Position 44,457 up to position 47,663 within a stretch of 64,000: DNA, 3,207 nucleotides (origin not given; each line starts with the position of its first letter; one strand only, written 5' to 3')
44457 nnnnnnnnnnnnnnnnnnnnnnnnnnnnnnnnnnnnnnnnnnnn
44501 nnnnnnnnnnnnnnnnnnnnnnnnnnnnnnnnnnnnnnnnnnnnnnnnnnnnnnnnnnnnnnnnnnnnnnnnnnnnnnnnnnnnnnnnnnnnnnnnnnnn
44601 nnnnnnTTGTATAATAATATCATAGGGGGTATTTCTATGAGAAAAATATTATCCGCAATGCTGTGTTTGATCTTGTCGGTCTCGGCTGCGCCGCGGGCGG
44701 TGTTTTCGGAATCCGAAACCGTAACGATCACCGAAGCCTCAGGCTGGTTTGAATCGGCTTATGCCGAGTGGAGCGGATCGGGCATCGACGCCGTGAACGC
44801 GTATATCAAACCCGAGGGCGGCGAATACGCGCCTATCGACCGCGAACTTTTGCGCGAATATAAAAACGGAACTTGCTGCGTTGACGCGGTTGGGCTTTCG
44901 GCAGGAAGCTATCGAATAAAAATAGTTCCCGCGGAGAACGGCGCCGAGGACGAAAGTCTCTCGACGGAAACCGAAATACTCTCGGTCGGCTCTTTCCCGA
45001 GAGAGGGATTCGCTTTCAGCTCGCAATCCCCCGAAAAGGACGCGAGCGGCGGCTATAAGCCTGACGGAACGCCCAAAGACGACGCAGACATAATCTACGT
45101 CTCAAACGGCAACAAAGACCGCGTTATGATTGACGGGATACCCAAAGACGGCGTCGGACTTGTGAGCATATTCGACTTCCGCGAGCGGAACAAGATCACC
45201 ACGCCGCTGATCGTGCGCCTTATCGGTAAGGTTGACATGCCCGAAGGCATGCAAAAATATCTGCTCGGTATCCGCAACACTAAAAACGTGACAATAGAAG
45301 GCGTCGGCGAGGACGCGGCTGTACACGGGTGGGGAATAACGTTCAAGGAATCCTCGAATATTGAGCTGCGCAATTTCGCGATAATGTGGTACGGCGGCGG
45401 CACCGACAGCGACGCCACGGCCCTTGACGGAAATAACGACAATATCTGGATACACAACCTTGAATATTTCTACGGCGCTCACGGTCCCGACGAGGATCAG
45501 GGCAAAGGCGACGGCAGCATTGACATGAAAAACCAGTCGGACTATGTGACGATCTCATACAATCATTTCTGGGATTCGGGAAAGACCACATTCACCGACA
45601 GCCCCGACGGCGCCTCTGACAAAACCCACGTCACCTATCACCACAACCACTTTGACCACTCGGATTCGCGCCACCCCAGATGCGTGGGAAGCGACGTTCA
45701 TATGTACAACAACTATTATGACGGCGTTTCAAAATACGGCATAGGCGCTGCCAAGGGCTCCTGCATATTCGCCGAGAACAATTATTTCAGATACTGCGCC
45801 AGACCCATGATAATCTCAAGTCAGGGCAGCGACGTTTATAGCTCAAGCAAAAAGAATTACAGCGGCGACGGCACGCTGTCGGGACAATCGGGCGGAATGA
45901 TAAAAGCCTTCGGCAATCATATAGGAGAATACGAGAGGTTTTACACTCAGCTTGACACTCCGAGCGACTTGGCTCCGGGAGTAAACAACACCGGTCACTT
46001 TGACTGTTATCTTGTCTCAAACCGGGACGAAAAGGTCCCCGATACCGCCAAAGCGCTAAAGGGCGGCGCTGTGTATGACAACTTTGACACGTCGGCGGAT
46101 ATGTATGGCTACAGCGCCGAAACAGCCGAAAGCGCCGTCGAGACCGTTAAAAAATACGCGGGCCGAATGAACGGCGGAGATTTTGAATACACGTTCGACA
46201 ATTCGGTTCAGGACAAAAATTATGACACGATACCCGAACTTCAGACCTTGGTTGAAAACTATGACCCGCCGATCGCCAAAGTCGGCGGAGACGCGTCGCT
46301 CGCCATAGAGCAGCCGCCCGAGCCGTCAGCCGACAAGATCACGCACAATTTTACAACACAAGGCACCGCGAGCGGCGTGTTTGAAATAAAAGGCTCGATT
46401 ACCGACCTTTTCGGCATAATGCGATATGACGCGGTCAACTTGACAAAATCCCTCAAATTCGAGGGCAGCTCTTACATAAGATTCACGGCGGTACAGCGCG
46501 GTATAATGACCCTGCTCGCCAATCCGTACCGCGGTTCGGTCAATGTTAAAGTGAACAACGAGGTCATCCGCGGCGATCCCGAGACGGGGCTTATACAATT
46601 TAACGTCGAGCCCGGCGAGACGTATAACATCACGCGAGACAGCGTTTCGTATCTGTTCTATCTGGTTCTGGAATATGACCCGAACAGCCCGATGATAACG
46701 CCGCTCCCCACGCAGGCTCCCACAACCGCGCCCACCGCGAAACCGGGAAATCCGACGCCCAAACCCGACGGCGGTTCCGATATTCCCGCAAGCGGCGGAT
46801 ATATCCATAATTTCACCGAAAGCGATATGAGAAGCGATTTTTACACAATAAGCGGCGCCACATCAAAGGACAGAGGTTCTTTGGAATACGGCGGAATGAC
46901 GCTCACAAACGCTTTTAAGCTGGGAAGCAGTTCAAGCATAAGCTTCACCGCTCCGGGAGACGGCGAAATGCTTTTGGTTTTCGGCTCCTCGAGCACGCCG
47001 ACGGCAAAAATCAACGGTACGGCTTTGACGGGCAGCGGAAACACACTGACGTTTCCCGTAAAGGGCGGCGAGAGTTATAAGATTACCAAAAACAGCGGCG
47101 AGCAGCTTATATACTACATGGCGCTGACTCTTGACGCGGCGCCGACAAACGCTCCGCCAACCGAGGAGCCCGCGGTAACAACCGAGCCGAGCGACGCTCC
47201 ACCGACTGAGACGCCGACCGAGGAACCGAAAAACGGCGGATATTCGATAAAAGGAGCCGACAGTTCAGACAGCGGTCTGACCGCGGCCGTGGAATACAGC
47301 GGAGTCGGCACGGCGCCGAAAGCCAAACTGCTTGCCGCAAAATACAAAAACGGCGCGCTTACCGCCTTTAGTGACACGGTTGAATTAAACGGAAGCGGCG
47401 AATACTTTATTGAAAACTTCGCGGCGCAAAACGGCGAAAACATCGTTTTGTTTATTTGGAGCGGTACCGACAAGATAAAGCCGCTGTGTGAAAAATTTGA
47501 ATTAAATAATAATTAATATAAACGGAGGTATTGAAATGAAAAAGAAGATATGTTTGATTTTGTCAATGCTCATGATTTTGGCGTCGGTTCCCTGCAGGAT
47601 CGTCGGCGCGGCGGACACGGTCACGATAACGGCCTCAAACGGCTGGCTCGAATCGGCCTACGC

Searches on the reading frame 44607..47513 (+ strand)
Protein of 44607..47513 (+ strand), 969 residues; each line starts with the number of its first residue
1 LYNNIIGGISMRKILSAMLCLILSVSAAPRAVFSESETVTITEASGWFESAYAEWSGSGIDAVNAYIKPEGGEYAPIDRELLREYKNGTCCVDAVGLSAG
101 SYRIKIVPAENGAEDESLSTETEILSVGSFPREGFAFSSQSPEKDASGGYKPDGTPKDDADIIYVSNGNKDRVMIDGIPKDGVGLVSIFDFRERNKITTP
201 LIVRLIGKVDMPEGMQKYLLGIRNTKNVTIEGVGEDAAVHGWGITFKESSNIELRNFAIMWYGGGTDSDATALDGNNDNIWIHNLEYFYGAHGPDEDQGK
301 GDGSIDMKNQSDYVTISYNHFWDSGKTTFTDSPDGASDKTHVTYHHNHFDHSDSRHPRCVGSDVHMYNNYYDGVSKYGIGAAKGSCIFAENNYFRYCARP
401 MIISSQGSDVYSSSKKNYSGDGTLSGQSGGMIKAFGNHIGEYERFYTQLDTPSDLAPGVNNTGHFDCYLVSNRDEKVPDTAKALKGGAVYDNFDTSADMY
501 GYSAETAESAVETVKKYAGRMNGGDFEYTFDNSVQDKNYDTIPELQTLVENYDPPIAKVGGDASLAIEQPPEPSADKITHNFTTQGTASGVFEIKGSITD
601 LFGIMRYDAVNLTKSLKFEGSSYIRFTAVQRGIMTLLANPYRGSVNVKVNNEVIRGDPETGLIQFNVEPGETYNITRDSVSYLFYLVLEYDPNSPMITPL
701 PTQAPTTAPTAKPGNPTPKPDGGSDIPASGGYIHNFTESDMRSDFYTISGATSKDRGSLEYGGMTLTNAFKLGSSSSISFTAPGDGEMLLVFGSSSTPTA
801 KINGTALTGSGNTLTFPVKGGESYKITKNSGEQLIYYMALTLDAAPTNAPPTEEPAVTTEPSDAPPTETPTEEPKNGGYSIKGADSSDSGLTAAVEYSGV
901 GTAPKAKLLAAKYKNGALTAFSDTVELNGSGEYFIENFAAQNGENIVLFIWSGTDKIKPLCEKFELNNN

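Call 3: search_protein_families(library=pfam, proteins=[window:44607-47513:+], max_evalue=1)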
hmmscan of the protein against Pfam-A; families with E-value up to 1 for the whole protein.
window:44607-47513:+ (969 aa): 3 families
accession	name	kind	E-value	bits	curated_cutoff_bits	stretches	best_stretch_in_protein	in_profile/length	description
PF18283.7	CBM77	-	1.9e-42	144.4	25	2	730-838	1-108/108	Carbohydrate binding module 77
PF00544.25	Pectate_lyase_4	-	3.9e-27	95.7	24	1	225-394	34-211/211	Pectate lyase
PF13229.12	Beta_helix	-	0.021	14.9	25.9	2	225-394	13-158/158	Right handed beta helix region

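Call 18: search_protein_families(library=ncbifam, proteins=[window:44607-47513:+], max_evalue=1)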
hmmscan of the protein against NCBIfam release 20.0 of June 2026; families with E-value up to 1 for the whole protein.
window:44607-47513:+ (969 aa): 0 families
